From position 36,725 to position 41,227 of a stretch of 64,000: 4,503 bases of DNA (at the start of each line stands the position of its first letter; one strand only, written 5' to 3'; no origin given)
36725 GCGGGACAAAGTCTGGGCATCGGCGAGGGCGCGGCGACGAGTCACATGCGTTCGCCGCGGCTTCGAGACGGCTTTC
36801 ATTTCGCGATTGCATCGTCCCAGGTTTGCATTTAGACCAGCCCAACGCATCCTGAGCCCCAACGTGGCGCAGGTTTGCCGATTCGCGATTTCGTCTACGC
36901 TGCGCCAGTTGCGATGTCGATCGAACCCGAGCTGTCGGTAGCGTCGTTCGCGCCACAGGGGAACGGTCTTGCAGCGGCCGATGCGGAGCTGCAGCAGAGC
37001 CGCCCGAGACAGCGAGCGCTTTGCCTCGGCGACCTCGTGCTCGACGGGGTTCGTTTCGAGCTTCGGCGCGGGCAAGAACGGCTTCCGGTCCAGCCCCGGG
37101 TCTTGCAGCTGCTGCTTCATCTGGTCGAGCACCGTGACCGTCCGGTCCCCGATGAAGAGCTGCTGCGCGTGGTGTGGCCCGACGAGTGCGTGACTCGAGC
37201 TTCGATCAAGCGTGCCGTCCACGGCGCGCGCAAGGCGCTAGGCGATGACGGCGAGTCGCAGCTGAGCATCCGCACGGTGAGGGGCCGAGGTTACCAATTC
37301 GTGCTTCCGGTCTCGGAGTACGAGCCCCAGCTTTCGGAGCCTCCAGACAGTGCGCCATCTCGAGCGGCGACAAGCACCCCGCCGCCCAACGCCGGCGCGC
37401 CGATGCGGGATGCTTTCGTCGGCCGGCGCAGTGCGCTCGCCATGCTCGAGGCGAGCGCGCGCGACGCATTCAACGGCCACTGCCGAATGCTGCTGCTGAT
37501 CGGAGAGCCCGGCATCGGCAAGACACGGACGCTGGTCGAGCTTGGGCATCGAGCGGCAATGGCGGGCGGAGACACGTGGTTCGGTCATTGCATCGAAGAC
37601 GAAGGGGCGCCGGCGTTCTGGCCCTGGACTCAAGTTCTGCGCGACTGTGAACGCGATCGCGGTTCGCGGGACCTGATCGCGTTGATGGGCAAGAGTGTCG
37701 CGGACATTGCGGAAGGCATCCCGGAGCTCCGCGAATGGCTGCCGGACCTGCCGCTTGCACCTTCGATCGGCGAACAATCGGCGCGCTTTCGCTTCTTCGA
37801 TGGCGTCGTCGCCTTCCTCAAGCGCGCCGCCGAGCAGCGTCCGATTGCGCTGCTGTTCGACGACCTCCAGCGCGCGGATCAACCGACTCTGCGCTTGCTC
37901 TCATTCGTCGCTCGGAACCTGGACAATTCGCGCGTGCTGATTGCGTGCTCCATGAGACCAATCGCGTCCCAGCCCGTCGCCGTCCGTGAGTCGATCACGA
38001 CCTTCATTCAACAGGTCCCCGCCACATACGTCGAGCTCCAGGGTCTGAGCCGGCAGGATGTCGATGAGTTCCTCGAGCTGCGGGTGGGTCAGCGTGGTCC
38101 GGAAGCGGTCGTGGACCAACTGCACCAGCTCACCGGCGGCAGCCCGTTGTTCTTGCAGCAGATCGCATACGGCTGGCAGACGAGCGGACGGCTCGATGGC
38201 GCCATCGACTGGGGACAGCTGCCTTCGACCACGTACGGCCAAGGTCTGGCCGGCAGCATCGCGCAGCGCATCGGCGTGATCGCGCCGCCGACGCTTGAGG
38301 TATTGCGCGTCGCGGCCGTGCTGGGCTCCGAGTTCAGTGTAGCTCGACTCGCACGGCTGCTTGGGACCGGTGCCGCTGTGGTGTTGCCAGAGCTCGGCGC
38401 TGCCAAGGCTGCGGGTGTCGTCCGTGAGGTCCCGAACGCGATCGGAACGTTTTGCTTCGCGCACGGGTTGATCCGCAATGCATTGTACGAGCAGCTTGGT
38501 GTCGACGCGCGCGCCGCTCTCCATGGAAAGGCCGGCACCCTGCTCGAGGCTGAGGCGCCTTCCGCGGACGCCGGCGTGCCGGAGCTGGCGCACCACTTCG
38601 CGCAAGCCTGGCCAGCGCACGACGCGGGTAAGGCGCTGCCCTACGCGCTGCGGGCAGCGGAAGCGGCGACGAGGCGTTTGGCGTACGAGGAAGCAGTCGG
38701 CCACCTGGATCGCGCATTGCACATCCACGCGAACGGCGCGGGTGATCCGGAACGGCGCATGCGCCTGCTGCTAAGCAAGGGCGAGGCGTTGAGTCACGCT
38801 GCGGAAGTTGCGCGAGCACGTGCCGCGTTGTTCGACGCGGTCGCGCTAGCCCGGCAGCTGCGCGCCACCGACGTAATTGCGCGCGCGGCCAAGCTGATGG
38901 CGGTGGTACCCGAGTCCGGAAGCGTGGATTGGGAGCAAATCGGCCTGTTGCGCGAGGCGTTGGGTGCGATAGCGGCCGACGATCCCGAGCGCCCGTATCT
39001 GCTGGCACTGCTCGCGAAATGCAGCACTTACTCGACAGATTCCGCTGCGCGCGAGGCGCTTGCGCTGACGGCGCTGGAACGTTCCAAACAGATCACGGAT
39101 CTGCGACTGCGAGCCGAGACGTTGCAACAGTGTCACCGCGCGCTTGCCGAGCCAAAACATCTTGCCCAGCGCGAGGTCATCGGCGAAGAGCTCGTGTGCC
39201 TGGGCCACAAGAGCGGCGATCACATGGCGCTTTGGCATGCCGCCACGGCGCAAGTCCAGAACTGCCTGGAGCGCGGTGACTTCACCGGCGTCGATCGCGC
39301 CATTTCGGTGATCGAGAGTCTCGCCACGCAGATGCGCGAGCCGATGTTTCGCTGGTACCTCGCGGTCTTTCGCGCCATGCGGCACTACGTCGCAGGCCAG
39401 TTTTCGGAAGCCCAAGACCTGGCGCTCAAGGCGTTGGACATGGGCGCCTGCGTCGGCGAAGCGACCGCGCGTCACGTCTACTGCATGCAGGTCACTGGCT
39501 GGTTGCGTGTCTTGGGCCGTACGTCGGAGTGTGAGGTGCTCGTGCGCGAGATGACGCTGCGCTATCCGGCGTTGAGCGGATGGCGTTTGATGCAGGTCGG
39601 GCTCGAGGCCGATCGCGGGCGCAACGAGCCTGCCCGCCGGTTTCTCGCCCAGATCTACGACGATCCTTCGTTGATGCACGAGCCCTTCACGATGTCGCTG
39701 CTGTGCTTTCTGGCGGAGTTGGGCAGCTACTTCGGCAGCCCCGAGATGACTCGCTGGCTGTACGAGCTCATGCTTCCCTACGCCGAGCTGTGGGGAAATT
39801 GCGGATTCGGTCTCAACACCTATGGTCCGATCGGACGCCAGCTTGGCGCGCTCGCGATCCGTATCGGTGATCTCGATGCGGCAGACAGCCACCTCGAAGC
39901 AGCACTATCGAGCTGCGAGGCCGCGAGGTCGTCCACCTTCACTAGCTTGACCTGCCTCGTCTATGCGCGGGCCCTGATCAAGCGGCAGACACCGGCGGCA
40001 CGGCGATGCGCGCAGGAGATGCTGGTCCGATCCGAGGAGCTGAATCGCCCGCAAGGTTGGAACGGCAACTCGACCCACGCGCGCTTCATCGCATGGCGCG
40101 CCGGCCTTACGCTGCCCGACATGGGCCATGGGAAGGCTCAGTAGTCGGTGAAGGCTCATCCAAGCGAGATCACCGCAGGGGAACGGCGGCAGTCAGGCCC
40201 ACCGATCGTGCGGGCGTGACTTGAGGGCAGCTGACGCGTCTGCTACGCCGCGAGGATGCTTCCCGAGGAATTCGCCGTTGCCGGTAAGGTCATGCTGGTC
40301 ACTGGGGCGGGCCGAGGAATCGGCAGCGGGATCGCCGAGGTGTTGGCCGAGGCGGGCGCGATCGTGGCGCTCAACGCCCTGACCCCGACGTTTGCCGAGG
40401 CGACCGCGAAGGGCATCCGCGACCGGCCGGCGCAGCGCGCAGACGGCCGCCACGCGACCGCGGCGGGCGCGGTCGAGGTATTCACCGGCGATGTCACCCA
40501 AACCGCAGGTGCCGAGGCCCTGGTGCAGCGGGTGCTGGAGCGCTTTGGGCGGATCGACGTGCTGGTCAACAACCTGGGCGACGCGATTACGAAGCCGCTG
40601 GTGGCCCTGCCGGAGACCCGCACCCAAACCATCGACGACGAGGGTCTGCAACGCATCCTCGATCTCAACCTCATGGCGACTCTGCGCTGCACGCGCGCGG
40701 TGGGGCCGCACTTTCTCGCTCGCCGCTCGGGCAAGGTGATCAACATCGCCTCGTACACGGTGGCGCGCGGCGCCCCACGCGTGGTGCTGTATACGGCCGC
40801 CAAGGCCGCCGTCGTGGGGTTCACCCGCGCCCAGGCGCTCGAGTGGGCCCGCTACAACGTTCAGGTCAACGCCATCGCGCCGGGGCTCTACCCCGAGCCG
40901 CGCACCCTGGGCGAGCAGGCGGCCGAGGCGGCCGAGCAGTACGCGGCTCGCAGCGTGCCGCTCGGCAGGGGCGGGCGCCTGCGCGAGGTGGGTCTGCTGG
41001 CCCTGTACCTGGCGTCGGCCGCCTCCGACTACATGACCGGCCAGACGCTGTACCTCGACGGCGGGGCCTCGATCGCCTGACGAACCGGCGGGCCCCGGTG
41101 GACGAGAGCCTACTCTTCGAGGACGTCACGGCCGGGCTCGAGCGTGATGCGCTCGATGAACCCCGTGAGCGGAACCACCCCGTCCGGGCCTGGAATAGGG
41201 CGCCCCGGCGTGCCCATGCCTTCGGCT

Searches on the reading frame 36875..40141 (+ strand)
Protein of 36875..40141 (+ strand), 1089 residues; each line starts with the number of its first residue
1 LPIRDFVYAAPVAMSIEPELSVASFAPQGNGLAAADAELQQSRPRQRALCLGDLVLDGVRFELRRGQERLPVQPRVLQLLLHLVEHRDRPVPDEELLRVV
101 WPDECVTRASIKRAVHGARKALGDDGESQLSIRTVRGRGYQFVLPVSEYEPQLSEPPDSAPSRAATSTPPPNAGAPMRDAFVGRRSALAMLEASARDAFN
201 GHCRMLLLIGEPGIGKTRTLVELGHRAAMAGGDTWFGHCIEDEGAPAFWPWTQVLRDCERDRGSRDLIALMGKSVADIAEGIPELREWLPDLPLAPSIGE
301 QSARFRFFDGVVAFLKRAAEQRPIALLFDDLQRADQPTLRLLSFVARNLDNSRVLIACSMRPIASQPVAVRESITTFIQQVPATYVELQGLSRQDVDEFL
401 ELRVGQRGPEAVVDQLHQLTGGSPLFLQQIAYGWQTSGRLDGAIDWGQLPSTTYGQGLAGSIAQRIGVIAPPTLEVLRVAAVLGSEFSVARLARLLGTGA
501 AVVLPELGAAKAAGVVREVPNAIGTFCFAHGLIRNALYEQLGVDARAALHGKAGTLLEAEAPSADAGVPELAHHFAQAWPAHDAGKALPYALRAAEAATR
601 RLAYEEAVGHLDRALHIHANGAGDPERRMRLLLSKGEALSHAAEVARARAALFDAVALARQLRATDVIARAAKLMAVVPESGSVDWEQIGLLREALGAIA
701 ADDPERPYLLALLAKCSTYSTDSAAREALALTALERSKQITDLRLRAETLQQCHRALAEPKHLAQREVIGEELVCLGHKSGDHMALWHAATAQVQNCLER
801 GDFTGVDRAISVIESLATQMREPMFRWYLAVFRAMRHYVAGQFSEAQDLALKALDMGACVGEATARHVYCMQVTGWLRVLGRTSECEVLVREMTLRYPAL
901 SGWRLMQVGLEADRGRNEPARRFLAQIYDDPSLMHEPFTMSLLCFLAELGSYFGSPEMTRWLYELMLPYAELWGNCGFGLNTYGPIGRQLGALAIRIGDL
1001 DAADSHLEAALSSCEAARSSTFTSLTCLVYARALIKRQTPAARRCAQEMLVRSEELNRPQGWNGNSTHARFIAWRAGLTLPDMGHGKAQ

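Call 30: search_protein_families(library=pfam, proteins=[window:36875-40141:+], max_evalue=0.001)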
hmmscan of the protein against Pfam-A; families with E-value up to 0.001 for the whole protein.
window:36875-40141:+ (1089 aa): 4 families
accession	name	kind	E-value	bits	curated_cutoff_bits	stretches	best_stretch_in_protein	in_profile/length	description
PF13191.12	AAA_16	-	1.1e-19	72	32.6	1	181-356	2-166/167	AAA ATPase domain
PF00486.34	Trans_reg_C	-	7.4e-13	48.8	26.2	1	68-142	2-77/77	Transcriptional regulatory protein, C terminal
PF13401.12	AAA_22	-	0.00082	20.1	27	0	202-342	4-104/130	AAA domain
PF13481.12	AAA_25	-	0.00091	19.3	27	0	206-333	36-154/195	AAA domain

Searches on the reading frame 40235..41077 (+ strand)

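Call 30: search_protein_families(library=pfam, proteins=[window:40235-41077:+], max_evalue=0.001)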
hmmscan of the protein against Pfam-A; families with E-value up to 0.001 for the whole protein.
window:40235-41077:+ (281 aa): 2 families
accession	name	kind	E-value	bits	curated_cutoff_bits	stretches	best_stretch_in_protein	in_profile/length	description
PF13561.12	adh_short_C2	-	2.4e-50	171.7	27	1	24-278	1-235/236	Enoyl-(Acyl carrier protein) reductase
PF00106.31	adh_short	-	6.4e-43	147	26.6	1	18-218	1-181/195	short chain dehydrogenase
